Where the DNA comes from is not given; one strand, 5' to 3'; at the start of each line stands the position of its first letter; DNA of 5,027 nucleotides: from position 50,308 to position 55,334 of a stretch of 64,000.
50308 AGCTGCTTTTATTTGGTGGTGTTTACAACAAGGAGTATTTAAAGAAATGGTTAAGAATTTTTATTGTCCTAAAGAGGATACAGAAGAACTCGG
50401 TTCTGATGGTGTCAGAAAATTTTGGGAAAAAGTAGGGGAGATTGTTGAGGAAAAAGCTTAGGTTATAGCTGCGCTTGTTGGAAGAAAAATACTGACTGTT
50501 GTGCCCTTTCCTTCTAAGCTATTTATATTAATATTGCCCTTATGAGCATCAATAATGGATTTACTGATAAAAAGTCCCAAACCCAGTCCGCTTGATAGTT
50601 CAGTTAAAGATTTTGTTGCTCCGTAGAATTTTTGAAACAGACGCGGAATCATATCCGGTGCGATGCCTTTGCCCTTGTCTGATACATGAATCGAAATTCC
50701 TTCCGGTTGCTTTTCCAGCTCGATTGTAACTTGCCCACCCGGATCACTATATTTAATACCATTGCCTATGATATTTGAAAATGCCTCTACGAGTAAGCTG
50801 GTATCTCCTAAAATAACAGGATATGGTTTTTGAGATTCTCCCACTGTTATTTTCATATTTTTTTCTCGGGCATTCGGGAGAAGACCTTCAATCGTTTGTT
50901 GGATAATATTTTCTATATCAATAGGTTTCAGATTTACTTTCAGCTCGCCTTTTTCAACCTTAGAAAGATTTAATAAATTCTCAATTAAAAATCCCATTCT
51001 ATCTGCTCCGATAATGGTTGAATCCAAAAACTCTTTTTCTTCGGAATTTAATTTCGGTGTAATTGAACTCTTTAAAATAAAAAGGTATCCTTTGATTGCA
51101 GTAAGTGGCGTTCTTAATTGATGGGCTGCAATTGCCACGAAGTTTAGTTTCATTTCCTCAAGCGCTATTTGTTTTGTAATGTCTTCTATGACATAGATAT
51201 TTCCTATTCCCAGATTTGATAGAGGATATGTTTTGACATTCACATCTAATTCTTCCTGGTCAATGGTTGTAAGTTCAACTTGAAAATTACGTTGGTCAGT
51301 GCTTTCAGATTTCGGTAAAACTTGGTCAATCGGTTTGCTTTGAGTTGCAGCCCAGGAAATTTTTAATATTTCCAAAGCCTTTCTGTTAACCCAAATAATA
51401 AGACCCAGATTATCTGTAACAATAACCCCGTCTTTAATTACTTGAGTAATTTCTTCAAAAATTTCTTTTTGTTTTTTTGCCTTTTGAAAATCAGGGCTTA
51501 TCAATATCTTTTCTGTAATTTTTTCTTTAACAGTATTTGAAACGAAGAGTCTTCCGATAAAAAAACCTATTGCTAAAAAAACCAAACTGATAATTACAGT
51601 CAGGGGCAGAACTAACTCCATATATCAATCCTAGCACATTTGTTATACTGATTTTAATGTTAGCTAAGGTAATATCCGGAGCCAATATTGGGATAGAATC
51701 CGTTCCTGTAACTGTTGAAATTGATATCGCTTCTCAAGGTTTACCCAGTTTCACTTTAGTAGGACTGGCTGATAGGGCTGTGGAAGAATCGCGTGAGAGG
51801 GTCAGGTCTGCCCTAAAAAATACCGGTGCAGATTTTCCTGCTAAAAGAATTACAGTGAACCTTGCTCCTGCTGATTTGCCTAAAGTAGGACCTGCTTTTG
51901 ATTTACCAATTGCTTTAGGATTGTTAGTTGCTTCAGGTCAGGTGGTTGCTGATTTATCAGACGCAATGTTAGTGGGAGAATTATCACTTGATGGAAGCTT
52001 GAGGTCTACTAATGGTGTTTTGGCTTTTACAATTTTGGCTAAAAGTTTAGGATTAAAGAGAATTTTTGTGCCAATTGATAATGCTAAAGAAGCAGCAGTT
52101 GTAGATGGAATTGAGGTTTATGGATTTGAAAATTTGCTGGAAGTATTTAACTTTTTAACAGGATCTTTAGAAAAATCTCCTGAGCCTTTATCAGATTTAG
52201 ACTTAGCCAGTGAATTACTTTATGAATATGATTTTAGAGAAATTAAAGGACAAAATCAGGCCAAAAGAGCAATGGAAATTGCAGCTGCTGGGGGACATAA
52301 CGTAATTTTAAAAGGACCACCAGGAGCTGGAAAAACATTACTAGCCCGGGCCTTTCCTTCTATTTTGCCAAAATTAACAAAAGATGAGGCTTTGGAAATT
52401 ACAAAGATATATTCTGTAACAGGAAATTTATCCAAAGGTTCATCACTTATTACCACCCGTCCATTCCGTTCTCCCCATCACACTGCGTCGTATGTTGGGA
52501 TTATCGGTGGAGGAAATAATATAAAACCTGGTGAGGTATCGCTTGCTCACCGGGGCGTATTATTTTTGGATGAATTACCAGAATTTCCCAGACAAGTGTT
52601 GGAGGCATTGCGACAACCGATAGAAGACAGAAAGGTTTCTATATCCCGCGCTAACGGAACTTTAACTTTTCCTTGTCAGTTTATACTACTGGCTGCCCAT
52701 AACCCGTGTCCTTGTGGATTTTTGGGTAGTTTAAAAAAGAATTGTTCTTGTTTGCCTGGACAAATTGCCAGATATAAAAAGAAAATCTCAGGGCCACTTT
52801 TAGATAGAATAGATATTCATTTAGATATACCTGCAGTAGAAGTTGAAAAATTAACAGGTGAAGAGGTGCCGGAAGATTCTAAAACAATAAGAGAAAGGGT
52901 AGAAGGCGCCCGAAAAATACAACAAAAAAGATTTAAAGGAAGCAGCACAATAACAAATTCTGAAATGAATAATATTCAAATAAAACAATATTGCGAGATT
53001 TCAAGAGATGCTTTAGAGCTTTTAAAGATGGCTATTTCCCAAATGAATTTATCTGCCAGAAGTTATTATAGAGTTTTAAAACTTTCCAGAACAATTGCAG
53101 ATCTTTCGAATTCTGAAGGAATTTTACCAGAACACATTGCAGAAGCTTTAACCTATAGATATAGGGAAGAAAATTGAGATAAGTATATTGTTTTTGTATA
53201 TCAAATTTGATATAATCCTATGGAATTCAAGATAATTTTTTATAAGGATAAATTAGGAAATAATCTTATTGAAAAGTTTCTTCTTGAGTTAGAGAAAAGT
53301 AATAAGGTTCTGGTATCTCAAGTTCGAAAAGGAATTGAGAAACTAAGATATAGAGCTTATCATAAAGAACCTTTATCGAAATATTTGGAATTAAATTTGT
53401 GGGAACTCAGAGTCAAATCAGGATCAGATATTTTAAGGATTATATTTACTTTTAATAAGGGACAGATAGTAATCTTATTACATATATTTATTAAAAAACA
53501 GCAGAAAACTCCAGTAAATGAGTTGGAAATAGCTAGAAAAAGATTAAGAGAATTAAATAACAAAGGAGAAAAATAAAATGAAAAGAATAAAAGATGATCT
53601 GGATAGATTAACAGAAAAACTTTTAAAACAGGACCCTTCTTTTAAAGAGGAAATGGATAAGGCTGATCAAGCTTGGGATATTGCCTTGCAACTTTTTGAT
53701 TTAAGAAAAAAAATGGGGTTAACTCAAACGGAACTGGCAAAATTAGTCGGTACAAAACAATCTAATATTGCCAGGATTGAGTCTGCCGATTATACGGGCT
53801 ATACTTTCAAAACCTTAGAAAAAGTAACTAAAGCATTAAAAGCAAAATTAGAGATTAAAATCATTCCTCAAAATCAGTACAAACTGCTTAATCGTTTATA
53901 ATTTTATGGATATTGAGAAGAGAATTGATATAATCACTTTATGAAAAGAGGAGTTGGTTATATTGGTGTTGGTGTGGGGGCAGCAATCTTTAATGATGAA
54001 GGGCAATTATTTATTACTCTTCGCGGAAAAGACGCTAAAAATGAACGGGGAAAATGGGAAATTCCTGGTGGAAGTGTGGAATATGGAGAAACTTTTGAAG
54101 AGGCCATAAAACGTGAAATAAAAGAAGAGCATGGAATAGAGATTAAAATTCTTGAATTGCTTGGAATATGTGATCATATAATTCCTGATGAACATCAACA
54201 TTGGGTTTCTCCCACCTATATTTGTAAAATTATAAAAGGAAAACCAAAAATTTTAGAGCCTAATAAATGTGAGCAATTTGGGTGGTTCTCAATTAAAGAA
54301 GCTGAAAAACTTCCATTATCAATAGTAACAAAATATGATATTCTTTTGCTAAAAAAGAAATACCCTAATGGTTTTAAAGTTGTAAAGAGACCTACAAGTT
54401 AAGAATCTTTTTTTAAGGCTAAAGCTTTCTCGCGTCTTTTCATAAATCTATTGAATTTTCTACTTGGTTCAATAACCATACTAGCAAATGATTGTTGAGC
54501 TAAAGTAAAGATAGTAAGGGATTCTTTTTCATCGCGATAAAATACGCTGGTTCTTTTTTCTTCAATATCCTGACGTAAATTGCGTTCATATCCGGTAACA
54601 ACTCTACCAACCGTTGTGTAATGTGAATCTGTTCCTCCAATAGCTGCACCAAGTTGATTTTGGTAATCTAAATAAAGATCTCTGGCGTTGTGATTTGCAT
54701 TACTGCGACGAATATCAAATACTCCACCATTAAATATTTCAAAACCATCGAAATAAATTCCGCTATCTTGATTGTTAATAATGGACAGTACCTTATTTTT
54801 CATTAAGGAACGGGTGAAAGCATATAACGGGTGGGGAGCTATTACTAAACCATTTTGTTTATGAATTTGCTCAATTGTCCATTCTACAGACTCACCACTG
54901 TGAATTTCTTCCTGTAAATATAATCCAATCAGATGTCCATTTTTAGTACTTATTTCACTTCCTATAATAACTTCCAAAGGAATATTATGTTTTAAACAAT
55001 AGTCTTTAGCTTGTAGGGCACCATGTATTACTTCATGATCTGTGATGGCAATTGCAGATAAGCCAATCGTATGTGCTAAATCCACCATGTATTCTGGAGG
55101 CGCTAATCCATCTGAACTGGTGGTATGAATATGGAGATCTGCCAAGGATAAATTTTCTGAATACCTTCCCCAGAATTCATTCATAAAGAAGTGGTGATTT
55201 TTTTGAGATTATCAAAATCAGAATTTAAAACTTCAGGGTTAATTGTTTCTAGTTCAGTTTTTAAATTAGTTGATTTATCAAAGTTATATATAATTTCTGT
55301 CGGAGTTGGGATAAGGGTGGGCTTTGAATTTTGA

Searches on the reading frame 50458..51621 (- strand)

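Call 48: search_protein_families(library=pfam, proteins=[window:50458-51621:-], max_evalue=0.00001)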
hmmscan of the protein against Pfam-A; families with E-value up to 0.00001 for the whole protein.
window:50458-51621:- (387 aa): 3 families
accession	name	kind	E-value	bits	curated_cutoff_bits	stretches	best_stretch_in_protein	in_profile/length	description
PF02518.31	HATPase_c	-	1.7e-26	93.3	26.4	1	272-382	1-109/111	Histidine kinase-, DNA gyrase B-, and HSP90-like ATPase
PF00512.31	HisKA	-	1.6e-17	63.7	26.9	1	158-225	2-66/66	His Kinase A (phospho-acceptor) domain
PF13581.12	HATPase_c_2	-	9.2e-07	29.4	27.4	1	277-378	36-125/127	Histidine kinase-like ATPase domain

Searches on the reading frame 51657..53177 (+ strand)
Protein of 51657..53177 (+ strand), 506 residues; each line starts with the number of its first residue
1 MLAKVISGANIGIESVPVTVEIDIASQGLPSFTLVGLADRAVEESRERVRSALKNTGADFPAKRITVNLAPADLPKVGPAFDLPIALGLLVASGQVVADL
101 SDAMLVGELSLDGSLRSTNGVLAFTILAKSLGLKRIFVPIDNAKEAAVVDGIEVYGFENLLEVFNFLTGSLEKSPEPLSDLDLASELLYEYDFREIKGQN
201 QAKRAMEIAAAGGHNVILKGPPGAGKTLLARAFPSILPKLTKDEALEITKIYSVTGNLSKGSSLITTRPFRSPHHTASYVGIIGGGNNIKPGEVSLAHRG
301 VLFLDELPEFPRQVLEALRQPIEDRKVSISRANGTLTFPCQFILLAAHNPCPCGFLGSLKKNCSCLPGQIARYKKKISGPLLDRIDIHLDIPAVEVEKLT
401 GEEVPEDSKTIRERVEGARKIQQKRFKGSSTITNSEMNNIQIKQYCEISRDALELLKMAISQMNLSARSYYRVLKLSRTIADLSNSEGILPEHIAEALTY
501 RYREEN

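Call 48: search_protein_families(library=pfam, proteins=[window:51657-53177:+], max_evalue=0.00001)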
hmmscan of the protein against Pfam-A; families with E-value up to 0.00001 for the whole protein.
window:51657-53177:+ (506 aa): 6 families
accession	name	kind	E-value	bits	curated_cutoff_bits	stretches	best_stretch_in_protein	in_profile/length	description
PF01078.27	Mg_chelatase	-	3e-92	308.1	20.3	1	192-398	1-206/207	Magnesium chelatase, subunit ChlI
PF13541.12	ChlI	-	1.4e-43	148.1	27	1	20-142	1-121/121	Subunit ChlI of Mg-chelatase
PF13335.12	Mg_chelatase_C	-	5.4e-31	107.5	26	1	406-501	2-94/94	Magnesium chelatase, subunit ChlI C-terminal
PF07728.20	AAA_5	-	1.7e-08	35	22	1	215-352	1-125/139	AAA domain (dynein-related subfamily)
PF00158.32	Sigma54_activat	-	1.2e-06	28.8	20.2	1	201-328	10-123/168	Sigma-54 interaction domain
PF00493.29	MCM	-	1.3e-06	28.2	23.3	1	254-352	87-175/224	MCM P-loop domain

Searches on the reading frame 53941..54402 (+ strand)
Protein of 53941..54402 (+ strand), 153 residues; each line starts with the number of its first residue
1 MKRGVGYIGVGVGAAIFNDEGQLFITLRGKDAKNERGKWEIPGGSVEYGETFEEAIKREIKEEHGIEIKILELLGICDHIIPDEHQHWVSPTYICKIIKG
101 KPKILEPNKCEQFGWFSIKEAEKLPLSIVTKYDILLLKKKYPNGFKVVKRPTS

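Call 48: search_protein_families(library=pfam, proteins=[window:53941-54402:+], max_evalue=0.00001)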
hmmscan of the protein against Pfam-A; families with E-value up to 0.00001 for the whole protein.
window:53941-54402:+ (153 aa): 2 families
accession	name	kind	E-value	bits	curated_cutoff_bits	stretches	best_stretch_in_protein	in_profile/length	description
PF00293.34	NUDIX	-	5.1e-23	82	21.1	1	10-124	4-121/134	NUDIX domain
PF14815.12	NUDIX_4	-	1.9e-08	34.5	35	1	14-129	3-106/113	NUDIX domain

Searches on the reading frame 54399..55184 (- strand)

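Call 48: search_protein_families(library=pfam, proteins=[window:54399-55184:-], max_evalue=0.00001)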
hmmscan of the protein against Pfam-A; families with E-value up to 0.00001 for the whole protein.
window:54399-55184:- (261 aa): 1 family
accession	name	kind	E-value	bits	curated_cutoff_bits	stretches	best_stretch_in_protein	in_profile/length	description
PF02811.25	PHP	-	2e-12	48.2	26.4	1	16-109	1-71/164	PHP domain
